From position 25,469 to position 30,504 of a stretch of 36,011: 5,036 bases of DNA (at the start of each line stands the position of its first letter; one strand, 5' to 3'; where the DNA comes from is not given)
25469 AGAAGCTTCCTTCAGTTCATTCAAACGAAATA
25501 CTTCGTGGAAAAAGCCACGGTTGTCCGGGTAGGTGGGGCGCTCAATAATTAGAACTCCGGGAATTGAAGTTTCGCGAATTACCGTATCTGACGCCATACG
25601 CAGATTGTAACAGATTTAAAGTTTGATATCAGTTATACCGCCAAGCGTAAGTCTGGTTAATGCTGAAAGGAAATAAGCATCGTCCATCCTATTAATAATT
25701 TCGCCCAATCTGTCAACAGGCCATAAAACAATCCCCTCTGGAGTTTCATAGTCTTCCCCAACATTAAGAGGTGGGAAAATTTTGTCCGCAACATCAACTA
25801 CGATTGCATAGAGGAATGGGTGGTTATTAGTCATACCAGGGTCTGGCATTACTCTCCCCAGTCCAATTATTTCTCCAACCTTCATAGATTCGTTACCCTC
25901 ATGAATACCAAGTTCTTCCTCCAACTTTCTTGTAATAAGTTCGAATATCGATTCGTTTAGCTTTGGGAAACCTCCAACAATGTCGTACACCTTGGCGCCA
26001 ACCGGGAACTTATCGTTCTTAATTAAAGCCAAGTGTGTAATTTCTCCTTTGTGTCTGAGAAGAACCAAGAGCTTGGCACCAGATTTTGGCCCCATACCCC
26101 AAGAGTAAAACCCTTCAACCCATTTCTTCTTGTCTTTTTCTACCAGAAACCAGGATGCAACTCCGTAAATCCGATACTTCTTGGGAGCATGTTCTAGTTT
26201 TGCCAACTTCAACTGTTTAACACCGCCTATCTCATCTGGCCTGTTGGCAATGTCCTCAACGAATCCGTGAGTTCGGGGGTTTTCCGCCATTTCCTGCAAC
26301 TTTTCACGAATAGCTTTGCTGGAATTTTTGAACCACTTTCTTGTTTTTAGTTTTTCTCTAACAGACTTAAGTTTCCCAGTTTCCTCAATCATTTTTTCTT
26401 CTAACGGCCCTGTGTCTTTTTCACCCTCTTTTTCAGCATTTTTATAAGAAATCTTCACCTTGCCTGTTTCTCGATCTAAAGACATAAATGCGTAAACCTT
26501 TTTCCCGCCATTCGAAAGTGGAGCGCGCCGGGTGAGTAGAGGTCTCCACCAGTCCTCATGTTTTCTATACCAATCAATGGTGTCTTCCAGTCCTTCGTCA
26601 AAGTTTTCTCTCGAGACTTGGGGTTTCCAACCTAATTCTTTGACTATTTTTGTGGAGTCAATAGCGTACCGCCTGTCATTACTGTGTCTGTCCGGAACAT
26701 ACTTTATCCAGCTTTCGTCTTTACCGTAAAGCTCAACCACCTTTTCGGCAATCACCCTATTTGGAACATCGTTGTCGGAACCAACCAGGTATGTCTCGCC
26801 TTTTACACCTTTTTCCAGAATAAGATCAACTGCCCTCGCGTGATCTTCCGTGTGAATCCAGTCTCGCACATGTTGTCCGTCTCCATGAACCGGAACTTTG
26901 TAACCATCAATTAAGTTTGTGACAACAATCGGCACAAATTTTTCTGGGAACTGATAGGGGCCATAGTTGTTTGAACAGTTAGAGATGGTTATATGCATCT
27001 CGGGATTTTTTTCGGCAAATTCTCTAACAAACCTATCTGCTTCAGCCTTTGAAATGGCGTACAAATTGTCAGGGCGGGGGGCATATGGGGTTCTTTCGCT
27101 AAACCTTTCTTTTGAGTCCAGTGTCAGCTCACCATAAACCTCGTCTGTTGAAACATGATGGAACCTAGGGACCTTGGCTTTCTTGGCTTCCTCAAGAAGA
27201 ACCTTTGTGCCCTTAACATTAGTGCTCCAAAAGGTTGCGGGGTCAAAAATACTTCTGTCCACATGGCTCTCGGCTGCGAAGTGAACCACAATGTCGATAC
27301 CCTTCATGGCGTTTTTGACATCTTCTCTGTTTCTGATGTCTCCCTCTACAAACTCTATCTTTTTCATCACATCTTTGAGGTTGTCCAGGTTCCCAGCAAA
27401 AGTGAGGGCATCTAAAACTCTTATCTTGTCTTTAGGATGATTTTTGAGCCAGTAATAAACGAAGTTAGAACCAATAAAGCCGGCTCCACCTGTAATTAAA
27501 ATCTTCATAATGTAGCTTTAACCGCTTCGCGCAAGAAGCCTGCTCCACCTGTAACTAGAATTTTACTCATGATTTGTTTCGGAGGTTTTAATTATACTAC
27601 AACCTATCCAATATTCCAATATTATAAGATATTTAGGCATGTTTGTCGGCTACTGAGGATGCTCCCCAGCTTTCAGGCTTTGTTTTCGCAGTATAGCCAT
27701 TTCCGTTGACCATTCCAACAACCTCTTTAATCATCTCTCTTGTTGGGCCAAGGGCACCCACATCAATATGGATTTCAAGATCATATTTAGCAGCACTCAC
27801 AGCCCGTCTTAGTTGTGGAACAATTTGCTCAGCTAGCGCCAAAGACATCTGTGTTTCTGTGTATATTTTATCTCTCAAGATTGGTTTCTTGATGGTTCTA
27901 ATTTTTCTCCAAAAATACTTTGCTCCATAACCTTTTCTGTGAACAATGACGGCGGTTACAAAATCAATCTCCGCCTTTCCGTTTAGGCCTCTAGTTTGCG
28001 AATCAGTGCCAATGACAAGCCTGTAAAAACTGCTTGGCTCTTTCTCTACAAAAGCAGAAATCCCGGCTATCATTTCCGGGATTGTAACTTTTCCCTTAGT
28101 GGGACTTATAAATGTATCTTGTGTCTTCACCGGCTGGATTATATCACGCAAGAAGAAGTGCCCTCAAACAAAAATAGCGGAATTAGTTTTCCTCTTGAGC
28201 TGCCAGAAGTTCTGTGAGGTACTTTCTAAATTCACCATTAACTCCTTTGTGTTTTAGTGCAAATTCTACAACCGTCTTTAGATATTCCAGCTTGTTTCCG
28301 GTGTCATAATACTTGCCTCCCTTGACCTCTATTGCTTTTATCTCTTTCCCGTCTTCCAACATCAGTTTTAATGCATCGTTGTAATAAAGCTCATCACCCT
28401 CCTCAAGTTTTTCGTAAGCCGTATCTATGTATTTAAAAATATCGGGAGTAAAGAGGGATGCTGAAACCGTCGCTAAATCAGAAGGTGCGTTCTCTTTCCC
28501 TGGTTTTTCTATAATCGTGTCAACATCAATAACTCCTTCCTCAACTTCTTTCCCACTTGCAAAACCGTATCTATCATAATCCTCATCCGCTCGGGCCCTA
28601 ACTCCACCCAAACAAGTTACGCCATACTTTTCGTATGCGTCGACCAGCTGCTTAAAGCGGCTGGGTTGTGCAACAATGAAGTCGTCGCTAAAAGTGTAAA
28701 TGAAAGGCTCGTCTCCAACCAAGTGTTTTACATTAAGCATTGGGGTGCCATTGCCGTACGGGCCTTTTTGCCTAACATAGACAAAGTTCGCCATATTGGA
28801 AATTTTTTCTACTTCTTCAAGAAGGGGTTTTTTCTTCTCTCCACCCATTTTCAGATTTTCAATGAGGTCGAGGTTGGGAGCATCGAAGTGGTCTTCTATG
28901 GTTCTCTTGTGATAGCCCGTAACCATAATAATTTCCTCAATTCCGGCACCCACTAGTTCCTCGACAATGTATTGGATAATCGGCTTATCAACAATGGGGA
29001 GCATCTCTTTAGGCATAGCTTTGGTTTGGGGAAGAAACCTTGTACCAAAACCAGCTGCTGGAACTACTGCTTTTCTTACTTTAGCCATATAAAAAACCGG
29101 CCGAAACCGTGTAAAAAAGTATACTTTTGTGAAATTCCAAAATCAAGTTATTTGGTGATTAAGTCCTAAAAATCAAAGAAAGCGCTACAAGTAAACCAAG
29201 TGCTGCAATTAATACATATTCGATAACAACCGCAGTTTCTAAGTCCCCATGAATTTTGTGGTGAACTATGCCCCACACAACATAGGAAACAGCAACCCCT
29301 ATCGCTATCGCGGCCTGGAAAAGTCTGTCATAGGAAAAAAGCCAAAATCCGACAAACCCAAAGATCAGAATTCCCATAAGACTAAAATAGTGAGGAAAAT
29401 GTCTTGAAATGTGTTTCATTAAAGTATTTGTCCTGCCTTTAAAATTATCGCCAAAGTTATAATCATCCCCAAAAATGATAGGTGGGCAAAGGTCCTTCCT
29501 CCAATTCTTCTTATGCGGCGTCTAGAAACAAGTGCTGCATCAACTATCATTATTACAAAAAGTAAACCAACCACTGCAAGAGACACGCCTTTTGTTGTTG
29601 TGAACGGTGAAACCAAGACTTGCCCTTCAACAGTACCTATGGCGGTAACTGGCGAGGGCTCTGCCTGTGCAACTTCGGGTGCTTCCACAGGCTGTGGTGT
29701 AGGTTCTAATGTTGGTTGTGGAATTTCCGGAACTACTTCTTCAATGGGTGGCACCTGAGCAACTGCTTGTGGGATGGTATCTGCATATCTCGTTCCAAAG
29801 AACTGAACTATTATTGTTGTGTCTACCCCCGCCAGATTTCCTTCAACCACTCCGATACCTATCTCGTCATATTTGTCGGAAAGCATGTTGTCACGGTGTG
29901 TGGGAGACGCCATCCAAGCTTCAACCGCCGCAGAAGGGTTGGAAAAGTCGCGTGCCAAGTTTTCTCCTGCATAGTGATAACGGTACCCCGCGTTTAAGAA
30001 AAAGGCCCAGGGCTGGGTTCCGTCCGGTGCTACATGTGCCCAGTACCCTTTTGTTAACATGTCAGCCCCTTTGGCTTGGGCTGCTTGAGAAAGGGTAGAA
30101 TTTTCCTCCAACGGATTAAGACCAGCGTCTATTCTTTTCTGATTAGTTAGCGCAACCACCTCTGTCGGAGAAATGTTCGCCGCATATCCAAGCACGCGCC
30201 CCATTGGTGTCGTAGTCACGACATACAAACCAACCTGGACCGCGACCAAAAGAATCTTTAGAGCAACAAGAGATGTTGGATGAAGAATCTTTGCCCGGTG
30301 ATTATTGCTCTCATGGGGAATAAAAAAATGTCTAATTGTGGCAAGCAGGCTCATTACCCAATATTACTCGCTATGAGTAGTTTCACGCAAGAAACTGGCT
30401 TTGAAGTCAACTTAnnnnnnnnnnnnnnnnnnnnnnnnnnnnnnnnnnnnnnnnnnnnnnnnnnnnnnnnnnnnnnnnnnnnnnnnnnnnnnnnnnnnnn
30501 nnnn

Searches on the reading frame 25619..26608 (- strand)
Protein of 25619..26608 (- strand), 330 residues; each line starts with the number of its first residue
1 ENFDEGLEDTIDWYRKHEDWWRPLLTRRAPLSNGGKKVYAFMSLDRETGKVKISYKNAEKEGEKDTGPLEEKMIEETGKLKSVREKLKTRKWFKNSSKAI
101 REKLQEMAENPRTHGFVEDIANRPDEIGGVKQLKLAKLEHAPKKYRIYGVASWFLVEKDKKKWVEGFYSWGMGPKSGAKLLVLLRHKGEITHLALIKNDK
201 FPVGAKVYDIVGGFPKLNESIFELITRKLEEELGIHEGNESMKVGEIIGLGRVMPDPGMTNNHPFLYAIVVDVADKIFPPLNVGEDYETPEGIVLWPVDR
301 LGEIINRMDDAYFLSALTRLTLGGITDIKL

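Call 56: search_protein_families(library=ncbifam, proteins=[window:25619-26608:-], max_evalue=0.001)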
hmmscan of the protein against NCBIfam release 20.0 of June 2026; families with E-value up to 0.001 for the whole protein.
window:25619-26608:- (330 aa): 1 family
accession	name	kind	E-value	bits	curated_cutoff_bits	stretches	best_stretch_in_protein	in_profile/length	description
TIGR01181.1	dTDP_gluc_dehyt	equivalog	0.00048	19.3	365.1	0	2-24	299-321/321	dTDP-glucose 4,6-dehydratase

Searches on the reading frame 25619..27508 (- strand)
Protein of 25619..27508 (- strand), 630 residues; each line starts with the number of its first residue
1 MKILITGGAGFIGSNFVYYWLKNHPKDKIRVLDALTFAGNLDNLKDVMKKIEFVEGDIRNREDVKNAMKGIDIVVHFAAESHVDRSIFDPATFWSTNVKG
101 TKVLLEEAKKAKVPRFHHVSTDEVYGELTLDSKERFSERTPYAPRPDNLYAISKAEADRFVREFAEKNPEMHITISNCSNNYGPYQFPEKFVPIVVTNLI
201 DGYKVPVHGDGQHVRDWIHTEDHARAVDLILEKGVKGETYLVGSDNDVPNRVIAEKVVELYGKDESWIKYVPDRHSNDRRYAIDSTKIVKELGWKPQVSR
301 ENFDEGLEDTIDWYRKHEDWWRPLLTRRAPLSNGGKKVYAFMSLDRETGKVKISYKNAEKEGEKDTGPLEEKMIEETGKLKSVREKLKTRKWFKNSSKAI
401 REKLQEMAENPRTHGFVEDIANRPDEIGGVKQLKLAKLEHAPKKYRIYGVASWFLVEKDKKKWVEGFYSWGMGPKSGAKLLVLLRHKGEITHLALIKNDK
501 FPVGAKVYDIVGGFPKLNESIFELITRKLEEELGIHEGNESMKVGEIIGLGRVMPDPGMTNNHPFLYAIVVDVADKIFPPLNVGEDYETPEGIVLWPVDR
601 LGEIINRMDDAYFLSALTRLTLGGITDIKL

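Call 5: search_protein_families(library=pfam, proteins=[window:25619-27508:-], max_evalue=0.01)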
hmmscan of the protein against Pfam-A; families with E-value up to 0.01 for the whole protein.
window:25619-27508:- (630 aa): 9 families
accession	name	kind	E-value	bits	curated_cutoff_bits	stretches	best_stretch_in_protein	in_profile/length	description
PF16363.11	GDP_Man_Dehyd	-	5.7e-66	223.7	27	1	4-301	1-326/332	GDP-mannose 4,6 dehydratase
PF01370.27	Epimerase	-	1.5e-61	208.3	20.9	1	3-243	1-240/240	NAD dependent epimerase/dehydratase family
PF01073.25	3Beta_HSD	-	2.1e-27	96.3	22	1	4-226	1-224/280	3-beta hydroxysteroid dehydrogenase/isomerase family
PF02719.21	Polysacc_synt_2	-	1.9e-17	63.9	20.2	1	3-123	1-130/293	Polysaccharide biosynthesis protein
PF07993.18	NAD_binding_4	-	1.5e-16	60.7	20.1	1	5-168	1-196/258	Male sterility protein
PF04321.23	RmlD_sub_bind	-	3.7e-11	43.1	27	1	1-168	1-140/287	RmlD substrate binding domain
PF13460.12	NAD_binding_10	-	2e-10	41.3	27.2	1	7-163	1-133/184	NAD(P)H-binding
PF05368.20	NmrA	-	0.00081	19.5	27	1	2-117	4-103/298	NmrA-like family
PF00056.29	Ldh_1_N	-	0.0045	17.5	27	1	1-79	1-78/141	lactate/malate dehydrogenase, NAD binding domain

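Call 67: search_protein_families(library=ncbifam, proteins=[window:25619-27508:-], max_evalue=1e-10)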
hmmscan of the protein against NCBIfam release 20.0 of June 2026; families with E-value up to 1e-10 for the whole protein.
window:25619-27508:- (630 aa): 18 families
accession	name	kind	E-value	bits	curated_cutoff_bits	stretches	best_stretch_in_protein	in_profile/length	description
TIGR01181.1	dTDP_gluc_dehyt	equivalog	5.7e-120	400.2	365.1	1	2-324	1-321/321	dTDP-glucose 4,6-dehydratase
NF007490.0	PRK10084.1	subfamily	8.6e-84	281.6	649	1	1-321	1-341/361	dTDP-glucose 4,6-dehydratase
NF007582.0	PRK10217.1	equivalog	2.7e-81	273.4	698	1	2-324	3-341/355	dTDP-glucose 4,6-dehydratase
TIGR04180.1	EDH_00030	hypoth_equivalog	1.6e-35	122.7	475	1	3-298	1-296/297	NAD-dependent 4,6-dehydratase LegB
TIGR01179.1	galE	equivalog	5.4e-35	120.8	262.3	1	2-180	1-175/332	UDP-glucose 4-epimerase GalE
TIGR03466.1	HpnA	hypoth_equivalog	1.1e-27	96.8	367.65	1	1-267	1-252/327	hopanoid-associated sugar epimerase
TIGR02197.1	heptose_epim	equivalog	1.6e-26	93.2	274.6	1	3-282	1-280/316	ADP-glyceromanno-heptose 6-epimerase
NF007956.0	PRK10675.1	subfamily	3e-23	82.5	394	1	1-183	1-182/338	UDP-glucose 4-epimerase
NF052578.1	StrlDmthSdmBMthl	equivalog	1.8e-21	77.3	600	1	1-248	1-233/328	sterol demethylase protein SdmB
TIGR02622.1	CDP_4_6_dhtase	equivalog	8.7e-21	74.4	278.45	1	2-316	6-332/352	CDP-glucose 4,6-dehydratase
TIGR03589.1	PseB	equivalog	2e-17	63.1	407.75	1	2-124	6-128/324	UDP-N-acetylglucosamine 4,6-dehydratase (inverting)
NF011728.1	PRK15181.1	equivalog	4.1e-17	62.2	760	1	3-315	18-338/348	Vi polysaccharide biosynthesis UDP-N-acetylglucosaminuronic acid C-4 epimerase TviC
NF042423.1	oxyalk_red_Shew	equivalog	1e-15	57.7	580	1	2-185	10-178/331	2-alkyl-3-oxoalkanoate reductase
NF042422.1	oxyalk_red_OleD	equivalog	3.7e-14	52.8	580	1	1-168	1-155/329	2-alkyl-3-oxoalkanoate reductase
NF008360.0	PRK11150.1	equivalog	1.1e-12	47.9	452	1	3-281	2-272/310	ADP-glyceromanno-heptose 6-epimerase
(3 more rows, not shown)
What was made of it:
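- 24135..27508 (-): RmlD, RmlC and RmlB (the last with a 300-aa C-terminal extension): dTDP-rhamnose supply. Calls 5, 67.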

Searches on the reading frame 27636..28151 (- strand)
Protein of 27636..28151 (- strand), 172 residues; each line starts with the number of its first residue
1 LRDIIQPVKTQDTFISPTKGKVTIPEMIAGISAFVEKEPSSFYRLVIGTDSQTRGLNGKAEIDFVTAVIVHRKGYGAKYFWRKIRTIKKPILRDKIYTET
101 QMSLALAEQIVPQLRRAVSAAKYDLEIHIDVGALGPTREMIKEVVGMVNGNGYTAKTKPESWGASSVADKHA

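Call 5: search_protein_families(library=pfam, proteins=[window:27636-28151:-], max_evalue=0.01)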
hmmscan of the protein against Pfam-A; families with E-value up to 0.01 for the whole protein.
window:27636-28151:- (172 aa): 1 family
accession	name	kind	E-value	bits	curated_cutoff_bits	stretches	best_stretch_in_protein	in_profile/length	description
PF04308.18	RNaseH_like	-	9.8e-46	155.7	25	1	26-171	1-143/145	Ribonuclease H-like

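Call 67: search_protein_families(library=ncbifam, proteins=[window:27636-28151:-], max_evalue=1e-10)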
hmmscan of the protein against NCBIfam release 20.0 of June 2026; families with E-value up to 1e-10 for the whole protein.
window:27636-28151:- (172 aa): 0 families

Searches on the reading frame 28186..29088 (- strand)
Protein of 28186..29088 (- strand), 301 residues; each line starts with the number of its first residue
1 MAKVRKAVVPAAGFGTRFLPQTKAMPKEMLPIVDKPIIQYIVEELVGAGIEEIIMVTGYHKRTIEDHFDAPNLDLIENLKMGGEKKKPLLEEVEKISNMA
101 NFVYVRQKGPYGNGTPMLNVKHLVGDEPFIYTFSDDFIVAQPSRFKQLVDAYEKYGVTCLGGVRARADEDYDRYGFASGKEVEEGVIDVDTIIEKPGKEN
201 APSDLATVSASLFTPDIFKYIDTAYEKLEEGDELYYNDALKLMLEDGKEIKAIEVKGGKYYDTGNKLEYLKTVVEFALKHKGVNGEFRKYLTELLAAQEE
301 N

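Call 5: search_protein_families(library=pfam, proteins=[window:28186-29088:-], max_evalue=0.01)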
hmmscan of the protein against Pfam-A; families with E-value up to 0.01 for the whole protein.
window:28186-29088:- (301 aa): 3 families
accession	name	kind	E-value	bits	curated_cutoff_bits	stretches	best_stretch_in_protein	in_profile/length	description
PF00483.29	NTP_transferase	-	1.8e-25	90.4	21.2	1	6-271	1-237/245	Nucleotidyl transferase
PF12804.13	NTP_transf_3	-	4.1e-07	30.7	27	1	7-79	1-66/160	MobA-like NTP transferase domain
PF01128.25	IspD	-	0.00046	20.5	27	1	7-105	3-97/221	2-C-methyl-D-erythritol 4-phosphate cytidylyltransferase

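Call 67: search_protein_families(library=ncbifam, proteins=[window:28186-29088:-], max_evalue=1e-10)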
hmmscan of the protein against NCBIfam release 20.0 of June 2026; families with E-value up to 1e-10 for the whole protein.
window:28186-29088:- (301 aa): 9 families
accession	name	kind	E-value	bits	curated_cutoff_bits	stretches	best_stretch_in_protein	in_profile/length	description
TIGR01099.1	galU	equivalog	1.5e-79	267.3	326.8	1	4-272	1-261/261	UTP--glucose-1-phosphate uridylyltransferase GalU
NF009928.0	PRK13389.1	equivalog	2e-53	181.5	548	1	2-297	6-300/302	UTP--glucose-1-phosphate uridylyltransferase GalU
NF007516.0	PRK10122.1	equivalog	4.2e-43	147.6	534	1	6-296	5-296/297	UTP--glucose-1-phosphate uridylyltransferase GalF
TIGR01105.1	galF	equivalog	1.8e-40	139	659.2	1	6-296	5-296/297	GalU regulator GalF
TIGR03992.1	Arch_glmU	subfamily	5.3e-28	98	292.1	1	6-70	2-66/393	bifunctional sugar-1-phosphate nucleotidylyltransferase/acetyltransferase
TIGR01208.1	rmlA_long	equivalog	4.2e-27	95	320.25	1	6-272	1-230/353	glucose-1-phosphate thymidylyltransferase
NF041313.1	UDPGP_AglF_Halo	equivalog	4.1e-24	85.3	400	1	6-69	2-65/234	UTP--glucose-1-phosphate uridylyltransferase AglF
NF041173.1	Sug_nt_acttase_Thmprot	equivalog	5.6e-15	55.2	600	0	92-270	62-221/405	bifunctional sugar-1-phosphate nucleotidylyltransferase/acetyltransferase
NF045761.1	NAMPUrTaseMurU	equivalog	5.7e-11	42.7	250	0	6-68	2-64/226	N-acetylmuramate alpha-1-phosphate uridylyltransferase MurU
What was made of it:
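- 28183..29088 (-): GalU-like UDP-glucose pyrophosphorylase. TIGR01099 E=1.5e-79, 267 bits against a cut-off of 327 (call 67).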

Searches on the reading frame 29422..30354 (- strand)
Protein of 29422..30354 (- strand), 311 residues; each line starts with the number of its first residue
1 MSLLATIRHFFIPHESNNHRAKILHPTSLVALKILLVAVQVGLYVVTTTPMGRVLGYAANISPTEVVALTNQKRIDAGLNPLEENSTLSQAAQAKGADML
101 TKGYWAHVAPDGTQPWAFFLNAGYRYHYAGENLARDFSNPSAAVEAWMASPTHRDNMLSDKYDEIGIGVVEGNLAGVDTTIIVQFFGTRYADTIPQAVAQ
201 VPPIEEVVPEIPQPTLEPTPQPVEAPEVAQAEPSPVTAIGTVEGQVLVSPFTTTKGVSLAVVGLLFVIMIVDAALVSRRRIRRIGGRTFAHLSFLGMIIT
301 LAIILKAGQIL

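Call 5: search_protein_families(library=pfam, proteins=[window:29422-30354:-], max_evalue=0.01)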
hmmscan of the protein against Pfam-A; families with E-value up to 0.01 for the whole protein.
window:29422-30354:- (311 aa): 1 family
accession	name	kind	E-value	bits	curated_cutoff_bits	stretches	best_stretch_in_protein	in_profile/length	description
PF00188.32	CAP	-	8.3e-19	69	21.1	1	68-173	2-106/117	Cysteine-rich secretory protein family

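Call 67: search_protein_families(library=ncbifam, proteins=[window:29422-30354:-], max_evalue=1e-10)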
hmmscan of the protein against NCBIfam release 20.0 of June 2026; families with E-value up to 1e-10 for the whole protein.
window:29422-30354:- (311 aa): 2 families
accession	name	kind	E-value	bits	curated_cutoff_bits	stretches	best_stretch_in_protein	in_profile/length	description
TIGR02909.1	spore_YkwD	subfamily_domain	2.3e-32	111.6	171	1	64-185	6-124/127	uncharacterized protein, YkwD family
NF052539.1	DivAsocLipDalA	equivalog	5.8e-15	55.5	200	1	63-171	48-156/169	divisome-associated lipoprotein DalA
